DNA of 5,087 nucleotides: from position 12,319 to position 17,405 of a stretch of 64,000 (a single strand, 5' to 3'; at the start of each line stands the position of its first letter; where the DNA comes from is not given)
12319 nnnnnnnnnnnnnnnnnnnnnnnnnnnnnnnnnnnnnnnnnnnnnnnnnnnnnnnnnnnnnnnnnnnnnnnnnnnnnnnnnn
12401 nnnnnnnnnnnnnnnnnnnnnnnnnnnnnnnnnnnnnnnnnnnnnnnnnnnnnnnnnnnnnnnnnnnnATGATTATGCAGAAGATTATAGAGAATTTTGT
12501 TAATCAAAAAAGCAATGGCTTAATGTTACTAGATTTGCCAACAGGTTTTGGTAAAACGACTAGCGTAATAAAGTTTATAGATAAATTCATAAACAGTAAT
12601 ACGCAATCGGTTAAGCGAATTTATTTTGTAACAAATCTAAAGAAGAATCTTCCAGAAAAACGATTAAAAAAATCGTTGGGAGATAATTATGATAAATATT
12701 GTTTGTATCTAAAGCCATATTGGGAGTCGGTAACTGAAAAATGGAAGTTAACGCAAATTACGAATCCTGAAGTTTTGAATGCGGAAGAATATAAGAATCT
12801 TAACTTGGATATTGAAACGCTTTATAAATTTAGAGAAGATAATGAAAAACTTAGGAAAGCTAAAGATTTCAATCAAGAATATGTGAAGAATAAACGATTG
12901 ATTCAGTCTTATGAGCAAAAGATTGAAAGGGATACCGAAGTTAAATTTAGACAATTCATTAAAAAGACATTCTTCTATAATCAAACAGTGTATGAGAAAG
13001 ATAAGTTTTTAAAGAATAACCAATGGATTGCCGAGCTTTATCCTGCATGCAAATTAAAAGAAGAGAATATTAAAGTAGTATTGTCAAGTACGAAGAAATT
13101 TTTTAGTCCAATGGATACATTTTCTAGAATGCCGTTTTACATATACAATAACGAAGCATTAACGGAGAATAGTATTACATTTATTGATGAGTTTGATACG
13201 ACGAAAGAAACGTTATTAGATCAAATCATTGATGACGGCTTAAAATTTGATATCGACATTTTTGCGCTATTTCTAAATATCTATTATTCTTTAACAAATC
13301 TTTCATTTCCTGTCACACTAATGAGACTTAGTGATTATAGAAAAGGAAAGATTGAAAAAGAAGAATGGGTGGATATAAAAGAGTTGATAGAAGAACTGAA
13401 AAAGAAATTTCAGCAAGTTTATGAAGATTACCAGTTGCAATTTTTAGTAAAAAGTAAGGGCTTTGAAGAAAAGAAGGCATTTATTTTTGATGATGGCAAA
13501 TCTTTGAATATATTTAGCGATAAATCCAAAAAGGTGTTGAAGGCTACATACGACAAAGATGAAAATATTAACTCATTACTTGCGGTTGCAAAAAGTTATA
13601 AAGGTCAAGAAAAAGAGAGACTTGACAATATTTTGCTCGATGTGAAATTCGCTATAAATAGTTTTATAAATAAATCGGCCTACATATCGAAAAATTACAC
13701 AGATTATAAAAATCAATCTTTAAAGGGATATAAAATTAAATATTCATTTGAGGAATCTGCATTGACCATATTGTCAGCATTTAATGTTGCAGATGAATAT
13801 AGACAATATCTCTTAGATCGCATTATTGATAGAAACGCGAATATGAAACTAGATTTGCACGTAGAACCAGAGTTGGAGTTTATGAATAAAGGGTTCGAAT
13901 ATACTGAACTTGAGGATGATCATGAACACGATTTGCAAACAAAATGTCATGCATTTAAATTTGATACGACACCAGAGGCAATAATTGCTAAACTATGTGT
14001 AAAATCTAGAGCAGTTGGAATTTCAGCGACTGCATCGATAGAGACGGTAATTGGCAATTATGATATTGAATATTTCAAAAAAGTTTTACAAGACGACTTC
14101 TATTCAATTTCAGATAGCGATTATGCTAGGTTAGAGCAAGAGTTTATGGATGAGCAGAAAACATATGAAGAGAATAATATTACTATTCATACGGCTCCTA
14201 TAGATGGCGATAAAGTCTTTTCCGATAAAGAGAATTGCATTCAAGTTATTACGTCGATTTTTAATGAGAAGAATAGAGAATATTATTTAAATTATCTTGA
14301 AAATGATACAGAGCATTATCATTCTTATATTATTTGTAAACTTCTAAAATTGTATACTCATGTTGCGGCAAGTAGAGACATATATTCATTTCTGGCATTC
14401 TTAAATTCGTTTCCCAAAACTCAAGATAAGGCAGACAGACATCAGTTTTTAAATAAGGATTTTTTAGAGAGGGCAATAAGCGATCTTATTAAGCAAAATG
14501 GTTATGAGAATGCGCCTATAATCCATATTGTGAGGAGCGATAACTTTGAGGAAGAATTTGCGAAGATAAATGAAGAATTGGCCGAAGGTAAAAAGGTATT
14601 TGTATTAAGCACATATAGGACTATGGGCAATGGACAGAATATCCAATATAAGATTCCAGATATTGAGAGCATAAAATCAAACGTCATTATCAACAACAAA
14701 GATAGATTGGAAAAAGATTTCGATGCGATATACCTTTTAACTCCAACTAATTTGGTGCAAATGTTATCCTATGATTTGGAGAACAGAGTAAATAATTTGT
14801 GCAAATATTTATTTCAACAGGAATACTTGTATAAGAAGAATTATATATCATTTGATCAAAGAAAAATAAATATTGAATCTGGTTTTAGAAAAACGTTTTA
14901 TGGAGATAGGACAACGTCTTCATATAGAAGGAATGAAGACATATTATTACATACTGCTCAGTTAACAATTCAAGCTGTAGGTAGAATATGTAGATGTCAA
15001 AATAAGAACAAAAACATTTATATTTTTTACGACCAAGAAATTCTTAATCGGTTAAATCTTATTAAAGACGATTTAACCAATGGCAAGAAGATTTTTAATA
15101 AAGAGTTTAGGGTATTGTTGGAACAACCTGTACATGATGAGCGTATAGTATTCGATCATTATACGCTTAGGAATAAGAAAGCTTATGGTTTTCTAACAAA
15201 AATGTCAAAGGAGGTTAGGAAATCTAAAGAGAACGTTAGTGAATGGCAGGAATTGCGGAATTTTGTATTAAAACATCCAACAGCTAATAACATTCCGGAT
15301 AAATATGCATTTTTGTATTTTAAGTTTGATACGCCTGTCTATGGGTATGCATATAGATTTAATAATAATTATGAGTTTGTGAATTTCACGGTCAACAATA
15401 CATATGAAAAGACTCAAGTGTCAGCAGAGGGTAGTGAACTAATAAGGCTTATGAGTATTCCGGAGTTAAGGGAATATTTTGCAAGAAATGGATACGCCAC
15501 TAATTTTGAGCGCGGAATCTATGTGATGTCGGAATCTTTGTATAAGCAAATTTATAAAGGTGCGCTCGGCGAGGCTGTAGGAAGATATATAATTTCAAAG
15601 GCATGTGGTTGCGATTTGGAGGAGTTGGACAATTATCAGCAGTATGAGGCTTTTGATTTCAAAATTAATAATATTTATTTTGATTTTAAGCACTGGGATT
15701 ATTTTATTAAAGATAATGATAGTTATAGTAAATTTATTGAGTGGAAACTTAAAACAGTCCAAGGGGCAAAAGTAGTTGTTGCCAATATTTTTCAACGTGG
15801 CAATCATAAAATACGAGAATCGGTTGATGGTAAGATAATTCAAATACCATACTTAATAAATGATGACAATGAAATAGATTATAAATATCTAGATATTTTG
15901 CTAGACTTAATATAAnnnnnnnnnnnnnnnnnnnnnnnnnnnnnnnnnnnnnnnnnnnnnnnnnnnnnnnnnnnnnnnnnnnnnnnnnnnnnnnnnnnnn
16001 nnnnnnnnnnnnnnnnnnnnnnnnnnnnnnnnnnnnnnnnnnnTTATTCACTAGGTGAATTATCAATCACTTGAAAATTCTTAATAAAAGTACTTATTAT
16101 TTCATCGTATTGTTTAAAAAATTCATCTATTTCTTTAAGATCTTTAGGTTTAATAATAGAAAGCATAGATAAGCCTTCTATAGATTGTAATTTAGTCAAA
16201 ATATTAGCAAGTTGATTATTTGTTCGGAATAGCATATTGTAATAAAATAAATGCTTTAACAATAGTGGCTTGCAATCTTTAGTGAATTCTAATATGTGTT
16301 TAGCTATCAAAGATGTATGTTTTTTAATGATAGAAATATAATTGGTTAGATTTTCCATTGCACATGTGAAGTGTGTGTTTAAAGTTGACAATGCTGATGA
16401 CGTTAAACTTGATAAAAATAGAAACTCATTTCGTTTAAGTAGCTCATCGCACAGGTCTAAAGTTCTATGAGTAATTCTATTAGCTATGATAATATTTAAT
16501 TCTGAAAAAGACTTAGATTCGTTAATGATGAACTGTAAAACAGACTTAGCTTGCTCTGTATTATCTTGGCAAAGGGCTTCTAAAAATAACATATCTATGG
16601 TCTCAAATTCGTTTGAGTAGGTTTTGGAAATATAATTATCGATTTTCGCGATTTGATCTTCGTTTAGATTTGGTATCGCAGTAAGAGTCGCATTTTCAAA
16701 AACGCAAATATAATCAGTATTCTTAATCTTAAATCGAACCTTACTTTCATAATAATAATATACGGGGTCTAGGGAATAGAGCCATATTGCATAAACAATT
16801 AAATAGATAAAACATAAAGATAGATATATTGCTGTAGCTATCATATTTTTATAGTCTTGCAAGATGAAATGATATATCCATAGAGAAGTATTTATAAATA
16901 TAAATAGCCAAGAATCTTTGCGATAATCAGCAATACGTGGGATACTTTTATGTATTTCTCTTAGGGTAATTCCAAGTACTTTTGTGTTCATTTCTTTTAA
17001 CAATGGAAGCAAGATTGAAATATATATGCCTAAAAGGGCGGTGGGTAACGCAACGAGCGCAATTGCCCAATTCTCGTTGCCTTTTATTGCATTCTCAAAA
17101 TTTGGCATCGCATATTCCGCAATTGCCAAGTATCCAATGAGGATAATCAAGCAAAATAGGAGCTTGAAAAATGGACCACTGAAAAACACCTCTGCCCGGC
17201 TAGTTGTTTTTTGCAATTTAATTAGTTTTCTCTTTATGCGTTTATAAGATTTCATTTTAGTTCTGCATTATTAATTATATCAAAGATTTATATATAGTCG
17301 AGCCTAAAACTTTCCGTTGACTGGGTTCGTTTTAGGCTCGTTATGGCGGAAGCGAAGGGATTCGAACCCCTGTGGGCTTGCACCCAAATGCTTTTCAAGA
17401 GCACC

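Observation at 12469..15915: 1148-aa SF2 helicase with a large insertion and a C-terminal PD-(D/E)xK-like nuclease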

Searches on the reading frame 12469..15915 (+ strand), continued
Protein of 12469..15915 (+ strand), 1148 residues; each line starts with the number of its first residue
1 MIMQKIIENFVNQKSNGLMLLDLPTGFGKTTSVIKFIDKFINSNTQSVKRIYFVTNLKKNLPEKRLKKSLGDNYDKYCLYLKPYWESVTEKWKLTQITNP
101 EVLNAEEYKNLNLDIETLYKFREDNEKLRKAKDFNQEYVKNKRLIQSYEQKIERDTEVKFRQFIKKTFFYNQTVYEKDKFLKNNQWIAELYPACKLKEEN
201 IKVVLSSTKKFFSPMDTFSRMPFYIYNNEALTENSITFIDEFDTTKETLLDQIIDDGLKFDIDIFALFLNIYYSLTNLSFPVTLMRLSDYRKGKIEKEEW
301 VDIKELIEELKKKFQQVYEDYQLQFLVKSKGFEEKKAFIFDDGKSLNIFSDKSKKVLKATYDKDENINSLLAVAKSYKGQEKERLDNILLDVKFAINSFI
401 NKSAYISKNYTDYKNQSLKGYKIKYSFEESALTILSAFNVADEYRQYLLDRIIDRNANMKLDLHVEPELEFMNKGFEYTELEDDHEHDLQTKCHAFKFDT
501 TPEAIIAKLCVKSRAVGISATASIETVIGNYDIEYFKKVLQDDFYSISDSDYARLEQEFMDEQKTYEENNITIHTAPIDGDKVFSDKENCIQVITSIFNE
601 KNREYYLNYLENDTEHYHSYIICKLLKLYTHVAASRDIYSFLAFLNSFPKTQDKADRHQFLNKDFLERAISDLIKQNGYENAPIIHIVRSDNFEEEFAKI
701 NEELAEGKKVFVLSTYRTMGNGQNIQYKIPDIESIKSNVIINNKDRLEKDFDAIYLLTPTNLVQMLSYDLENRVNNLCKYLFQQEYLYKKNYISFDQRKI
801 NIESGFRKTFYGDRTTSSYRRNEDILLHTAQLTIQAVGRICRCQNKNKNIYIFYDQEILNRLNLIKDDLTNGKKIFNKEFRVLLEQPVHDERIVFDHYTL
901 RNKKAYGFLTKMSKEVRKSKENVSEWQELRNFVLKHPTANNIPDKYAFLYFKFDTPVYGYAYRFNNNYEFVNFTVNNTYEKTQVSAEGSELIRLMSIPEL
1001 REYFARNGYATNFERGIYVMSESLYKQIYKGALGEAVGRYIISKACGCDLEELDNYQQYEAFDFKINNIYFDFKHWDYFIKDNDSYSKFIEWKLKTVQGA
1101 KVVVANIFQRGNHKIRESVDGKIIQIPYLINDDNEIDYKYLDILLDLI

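Call 103: search_protein_families(library=padloc, proteins=[L174:2229-3632:+, L174:4383-5327:+, L175:2999-5950:+, L176:9422-14401:+, L176:4421-5863:+], max_evalue=0.00001)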
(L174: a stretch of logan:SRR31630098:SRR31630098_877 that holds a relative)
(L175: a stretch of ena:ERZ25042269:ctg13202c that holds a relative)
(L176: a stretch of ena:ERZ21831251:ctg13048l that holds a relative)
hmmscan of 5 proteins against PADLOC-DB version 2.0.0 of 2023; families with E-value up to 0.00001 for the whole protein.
L174:2229-3632:+ (467 aa): 0 families

L174:4383-5327:+ (314 aa): 23 families
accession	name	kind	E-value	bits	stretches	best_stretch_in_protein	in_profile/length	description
PDLC00773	Cyclase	-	6.6e-40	135.7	1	4-297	2-306/334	oligonucleotide-cyclase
PDLC00822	Cyclase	-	8.6e-40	135.2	2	7-128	5-124/375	oligonucleotide-cyclase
PDLC00798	Cyclase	-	2.8e-28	97.4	1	8-288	6-297/344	oligonucleotide-cyclase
PDLC00774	Cyclase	-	3e-26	90.3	1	6-308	5-307/316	oligonucleotide-cyclase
PDLC00803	Cyclase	-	8.5e-26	89.1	1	22-265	21-245/253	oligonucleotide-cyclase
PDLC00823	Cyclase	-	7.5e-24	82.8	1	7-288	7-283/285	oligonucleotide-cyclase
PDLC00793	Cyclase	-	3.5e-22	77.2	1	9-298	7-309/462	oligonucleotide-cyclase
PDLC00795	Cyclase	-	8.2e-20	69.1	1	9-296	8-326/340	oligonucleotide-cyclase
PDLC00787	Cyclase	-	2.4e-19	67.8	1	8-163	6-162/333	oligonucleotide-cyclase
PDLC00809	Cyclase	-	1.1e-18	65.9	1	8-286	7-292/295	oligonucleotide-cyclase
PDLC00796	Cyclase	-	2.9e-18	64.4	1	7-298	5-295/432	oligonucleotide-cyclase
PDLC00810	Cyclase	-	5e-18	63.6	1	7-277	6-283/335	oligonucleotide-cyclase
PDLC00776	Cyclase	-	8.8e-18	62.7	1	5-285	5-282/287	oligonucleotide-cyclase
PDLC00780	Cyclase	-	2.4e-17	61.1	1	7-173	11-190/388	oligonucleotide-cyclase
PDLC00820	Cyclase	-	7.9e-15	52.9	1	8-306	6-293/324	oligonucleotide-cyclase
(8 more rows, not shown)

L175:2999-5950:+ (983 aa): 4 families
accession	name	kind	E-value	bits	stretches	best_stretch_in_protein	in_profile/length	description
PDLC04959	PDC-S20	-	1.8e-15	55.4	1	17-463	18-428/464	-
PDLC02209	QatA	-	1.8e-12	44.7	0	174-257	163-244/646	-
PDLC04957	PDC-S20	-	7.7e-10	36.8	1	15-311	3-272/446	-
PDLC02210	QatA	-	1.4e-09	35.1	0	189-281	179-270/593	-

L176:9422-14401:+ (1659 aa): 5 families
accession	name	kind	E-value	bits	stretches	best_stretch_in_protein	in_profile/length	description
PDLC03964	TmtA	-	1.5e-205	684.1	1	39-1656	10-1536/1538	-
PDLC03971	TmtA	-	1.3e-26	90.6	2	65-177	44-145/1782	-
PDLC03966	TmtA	-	2.7e-17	59.9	1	63-520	31-496/1655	-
PDLC03965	TmtA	-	6.6e-17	58.8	1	72-176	27-117/1370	-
PDLC03968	TmtA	-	1.5e-09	34.1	0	336-400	298-362/1486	-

L176:4421-5863:+ (480 aa): 0 families

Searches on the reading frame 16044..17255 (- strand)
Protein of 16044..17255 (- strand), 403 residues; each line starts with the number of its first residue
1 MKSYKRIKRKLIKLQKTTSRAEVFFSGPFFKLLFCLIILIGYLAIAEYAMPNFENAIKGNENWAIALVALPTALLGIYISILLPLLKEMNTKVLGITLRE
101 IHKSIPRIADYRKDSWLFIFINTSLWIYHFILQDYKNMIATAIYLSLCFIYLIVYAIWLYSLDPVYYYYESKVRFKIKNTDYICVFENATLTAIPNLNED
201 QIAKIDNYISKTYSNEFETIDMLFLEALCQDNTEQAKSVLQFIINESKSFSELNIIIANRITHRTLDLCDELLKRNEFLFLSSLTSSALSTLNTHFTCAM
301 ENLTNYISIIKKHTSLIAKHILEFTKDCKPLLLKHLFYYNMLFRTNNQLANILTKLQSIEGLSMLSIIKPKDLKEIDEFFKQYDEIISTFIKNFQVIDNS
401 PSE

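Call 4: search_protein_families(library=pfam, proteins=[window:16044-17255:-], max_evalue=0.1)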
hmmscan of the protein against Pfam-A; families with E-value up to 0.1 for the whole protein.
window:16044-17255:- (403 aa): 1 family
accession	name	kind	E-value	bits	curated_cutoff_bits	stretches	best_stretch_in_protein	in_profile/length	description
PF02163.28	Peptidase_M50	-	0.00099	18.9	27.2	1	12-314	70-152/221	Peptidase family M50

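Call 5: search_protein_families(library=padloc, proteins=[window:16044-17255:-], max_evalue=0.1)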
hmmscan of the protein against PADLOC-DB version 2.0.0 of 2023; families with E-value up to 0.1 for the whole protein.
window:16044-17255:- (403 aa): 0 families

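Call 6: search_protein_families(library=ncbifam, proteins=[window:16044-17255:-], max_evalue=0.1)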
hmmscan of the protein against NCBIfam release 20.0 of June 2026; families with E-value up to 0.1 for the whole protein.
window:16044-17255:- (403 aa): 2 families
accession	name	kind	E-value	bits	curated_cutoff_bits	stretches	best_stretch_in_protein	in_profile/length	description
NF001819.0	PRK00556.1-3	equivalog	0.02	14.3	273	1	303-358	19-74/197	septum site-determining protein MinC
NF004455.0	PRK05787.1-3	equivalog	0.079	12.5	258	0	180-258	140-216/221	cobalt-precorrin-7 (C(5))-methyltransferase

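Call 84: find_encoding_contigs(protein=window:16044-17255:-, flank=10000, max_places=5)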
Protein window:16044-17255:- (403 aa): 22 contigs read that carry it; 2 places shown.
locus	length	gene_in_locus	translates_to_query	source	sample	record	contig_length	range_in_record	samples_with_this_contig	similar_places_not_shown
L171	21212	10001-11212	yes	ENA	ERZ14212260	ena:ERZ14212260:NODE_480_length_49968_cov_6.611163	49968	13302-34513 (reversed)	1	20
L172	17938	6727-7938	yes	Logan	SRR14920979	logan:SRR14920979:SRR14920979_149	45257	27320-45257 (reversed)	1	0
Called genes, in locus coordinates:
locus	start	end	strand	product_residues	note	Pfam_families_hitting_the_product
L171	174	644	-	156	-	PF13240:Zn_Ribbon_1, PF13248:Zn_ribbon_3 (weak)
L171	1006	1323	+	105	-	PF00085:Thioredoxin, PF14595:Thioredoxin_9 (weak), PF13098:Thioredoxin_2 (weak), PF13905:Thioredoxin_8 (faint)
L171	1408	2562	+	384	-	-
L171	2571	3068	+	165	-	-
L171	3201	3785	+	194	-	PF02915:Rubrerythrin, PF21349:RUBY_RBDX (weak)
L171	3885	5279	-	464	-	PF01266:DAO (faint), PF01494:FAD_binding_3 (faint), PF03486:HI0933_like (faint), PF07992:Pyr_redox_2 (faint), PF00890:FAD_binding_2 (weak), PF21688:FAD-depend_C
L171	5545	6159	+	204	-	PF12464:Mac, PF00132:Hexapep, PF14602:Hexapep_2 (weak)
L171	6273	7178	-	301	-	PF03547:Mem_trans, PF01758:SBF (weak)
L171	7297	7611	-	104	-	PF12844:HTH_19, PF01381:HTH_3, PF13443:HTH_26 (weak), PF13560:HTH_31 (weak)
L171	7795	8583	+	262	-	PF00072:Response_reg, PF08769:Spo0A_C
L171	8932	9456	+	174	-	-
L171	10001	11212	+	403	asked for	-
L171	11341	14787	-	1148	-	-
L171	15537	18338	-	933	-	-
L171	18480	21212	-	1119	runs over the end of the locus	PF09479:Flg_new, PF18998:Flg_new_2 (faint), PF09479:Flg_new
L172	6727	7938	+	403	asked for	-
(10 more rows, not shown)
